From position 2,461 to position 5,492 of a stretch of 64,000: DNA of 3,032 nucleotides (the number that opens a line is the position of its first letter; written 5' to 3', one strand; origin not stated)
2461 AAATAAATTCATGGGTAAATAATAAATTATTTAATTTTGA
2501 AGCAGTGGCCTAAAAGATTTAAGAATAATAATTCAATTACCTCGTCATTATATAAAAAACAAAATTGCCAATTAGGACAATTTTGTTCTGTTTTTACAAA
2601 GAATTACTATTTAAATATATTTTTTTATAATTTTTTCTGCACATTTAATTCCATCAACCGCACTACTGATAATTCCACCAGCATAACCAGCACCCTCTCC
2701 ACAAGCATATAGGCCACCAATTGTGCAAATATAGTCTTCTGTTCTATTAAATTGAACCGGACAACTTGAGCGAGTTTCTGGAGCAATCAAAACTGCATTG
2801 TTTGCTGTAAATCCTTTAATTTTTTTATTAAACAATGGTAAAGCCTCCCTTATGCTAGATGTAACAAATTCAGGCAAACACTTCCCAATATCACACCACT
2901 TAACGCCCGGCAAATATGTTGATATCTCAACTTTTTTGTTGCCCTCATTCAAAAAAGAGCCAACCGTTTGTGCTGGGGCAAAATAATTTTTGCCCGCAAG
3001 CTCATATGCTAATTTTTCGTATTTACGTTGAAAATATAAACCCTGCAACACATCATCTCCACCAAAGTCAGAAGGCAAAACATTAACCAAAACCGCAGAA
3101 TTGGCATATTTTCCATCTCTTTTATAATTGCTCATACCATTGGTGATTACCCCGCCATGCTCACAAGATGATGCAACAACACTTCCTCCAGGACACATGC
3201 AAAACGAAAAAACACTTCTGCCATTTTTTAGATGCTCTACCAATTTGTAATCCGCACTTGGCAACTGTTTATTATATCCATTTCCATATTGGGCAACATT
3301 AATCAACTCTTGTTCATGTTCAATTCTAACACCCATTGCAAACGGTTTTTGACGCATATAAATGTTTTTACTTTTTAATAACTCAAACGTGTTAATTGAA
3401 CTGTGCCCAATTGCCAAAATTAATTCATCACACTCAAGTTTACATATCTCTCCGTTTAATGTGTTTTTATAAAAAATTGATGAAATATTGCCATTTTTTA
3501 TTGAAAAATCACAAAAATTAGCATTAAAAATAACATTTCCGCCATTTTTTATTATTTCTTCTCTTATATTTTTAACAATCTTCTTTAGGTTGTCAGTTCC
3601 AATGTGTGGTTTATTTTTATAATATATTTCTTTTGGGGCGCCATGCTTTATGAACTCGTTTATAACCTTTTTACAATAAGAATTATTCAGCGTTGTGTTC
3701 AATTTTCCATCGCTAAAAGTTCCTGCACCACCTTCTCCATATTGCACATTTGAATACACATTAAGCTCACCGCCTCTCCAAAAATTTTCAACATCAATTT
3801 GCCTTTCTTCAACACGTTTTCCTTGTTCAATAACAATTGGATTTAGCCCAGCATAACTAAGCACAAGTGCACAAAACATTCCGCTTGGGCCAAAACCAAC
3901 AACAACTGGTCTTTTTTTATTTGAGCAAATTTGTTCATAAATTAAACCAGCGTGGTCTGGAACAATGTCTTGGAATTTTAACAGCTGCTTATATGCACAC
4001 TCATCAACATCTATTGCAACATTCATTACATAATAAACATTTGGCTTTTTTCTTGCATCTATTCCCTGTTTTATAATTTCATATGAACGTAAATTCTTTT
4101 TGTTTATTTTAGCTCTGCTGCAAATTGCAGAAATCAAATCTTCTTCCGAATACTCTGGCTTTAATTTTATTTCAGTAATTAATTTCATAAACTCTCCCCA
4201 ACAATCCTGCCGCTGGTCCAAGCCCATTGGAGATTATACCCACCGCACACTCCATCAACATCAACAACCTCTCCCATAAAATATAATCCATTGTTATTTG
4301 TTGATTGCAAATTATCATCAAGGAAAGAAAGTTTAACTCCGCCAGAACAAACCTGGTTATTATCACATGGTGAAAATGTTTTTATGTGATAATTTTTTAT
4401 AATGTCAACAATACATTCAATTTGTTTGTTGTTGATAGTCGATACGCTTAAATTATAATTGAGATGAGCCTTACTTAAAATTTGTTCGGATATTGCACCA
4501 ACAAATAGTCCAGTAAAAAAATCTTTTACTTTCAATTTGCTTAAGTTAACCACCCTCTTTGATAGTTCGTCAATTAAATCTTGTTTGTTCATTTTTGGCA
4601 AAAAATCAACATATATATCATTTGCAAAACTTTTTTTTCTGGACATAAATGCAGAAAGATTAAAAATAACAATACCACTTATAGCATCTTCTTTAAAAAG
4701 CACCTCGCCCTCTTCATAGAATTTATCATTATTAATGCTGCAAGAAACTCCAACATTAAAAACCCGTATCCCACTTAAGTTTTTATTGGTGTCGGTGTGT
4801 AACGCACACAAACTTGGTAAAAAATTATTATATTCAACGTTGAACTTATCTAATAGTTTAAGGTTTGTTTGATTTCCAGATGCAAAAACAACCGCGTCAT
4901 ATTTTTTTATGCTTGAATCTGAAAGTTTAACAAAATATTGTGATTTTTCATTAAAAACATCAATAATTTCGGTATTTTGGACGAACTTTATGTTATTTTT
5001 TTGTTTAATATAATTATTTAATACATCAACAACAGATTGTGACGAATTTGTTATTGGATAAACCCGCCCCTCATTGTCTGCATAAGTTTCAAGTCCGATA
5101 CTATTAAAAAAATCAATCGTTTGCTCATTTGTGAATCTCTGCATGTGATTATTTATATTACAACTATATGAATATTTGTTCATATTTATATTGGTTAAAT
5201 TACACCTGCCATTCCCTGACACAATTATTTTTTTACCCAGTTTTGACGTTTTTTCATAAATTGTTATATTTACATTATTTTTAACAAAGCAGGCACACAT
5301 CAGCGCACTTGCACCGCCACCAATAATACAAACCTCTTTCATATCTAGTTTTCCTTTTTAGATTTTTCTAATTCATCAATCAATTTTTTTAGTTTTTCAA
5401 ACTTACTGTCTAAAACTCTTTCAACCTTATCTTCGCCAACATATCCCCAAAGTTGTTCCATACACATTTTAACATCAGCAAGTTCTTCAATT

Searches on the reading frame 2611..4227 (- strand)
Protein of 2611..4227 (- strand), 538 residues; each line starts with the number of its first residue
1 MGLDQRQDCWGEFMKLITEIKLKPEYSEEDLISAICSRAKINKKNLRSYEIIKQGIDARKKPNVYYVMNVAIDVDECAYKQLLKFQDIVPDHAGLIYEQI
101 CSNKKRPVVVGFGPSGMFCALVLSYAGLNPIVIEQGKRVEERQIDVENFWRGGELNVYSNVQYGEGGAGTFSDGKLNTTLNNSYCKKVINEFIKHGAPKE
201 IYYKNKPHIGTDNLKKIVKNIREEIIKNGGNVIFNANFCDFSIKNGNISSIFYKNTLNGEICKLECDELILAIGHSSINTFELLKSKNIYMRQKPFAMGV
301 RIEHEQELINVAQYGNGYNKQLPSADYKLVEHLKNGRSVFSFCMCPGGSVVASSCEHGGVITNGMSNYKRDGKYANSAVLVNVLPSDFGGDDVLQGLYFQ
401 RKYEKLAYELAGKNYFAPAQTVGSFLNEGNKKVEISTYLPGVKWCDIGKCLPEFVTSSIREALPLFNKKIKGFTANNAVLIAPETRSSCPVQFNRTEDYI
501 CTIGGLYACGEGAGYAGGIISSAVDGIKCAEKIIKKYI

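Call 56: search_protein_families(library=pfam, proteins=[window:2611-4227:-], max_evalue=0.001)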
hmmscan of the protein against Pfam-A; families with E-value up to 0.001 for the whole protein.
window:2611-4227:- (538 aa): 3 families
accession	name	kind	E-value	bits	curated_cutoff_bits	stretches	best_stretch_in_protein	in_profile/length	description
PF21688.3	FAD-depend_C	-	9.4e-74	248.3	27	1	295-487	1-197/197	FAD-dependent protein, C-terminal domain-like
PF03486.20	HI0933_like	-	1.9e-07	31.2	50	1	108-279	4-168/244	HI0933-like protein Rossmann domain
PF00890.30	FAD_binding_2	-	0.00089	19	20.4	0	108-159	3-49/414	FAD binding domain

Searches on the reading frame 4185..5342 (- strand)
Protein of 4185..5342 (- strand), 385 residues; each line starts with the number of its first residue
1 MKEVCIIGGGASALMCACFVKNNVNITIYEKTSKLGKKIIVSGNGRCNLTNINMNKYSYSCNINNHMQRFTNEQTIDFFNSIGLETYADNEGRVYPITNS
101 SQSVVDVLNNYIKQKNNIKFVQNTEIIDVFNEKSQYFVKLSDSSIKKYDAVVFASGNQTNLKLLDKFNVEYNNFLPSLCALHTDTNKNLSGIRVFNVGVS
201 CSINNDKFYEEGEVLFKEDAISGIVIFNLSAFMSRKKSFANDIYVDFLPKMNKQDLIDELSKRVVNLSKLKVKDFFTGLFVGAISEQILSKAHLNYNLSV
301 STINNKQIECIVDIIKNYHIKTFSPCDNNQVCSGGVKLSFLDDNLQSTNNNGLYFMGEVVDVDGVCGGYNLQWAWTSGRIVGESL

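Call 56: search_protein_families(library=pfam, proteins=[window:4185-5342:-], max_evalue=0.001)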
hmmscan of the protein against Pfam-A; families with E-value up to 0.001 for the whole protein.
window:4185-5342:- (385 aa): 7 families
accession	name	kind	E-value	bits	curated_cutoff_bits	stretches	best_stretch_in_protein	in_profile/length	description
PF03486.20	HI0933_like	-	6.4e-52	176.9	50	1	3-383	2-243/244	HI0933-like protein Rossmann domain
PF22780.1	HI0933_like_1st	-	5.4e-15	56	27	1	176-321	2-153/165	HI0933-like protein barrel and H2TH domain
PF13454.12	NAD_binding_9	-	1.7e-08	35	21.8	1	6-158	2-155/155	FAD-NAD(P)-binding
PF13738.12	Pyr_redox_3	-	1.1e-07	31.8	30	1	106-173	216-284/305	Pyridine nucleotide-disulphide oxidoreductase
PF07992.20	Pyr_redox_2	-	1.8e-06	28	26.1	0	103-172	184-252/291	Pyridine nucleotide-disulphide oxidoreductase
PF13450.12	NAD_binding_8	-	0.00035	21.2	21.9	1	6-36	1-32/68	NAD(P)-binding Rossmann-like domain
PF01266.30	DAO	-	0.00042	20.4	27.9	0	4-36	2-35/353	FAD dependent oxidoreductase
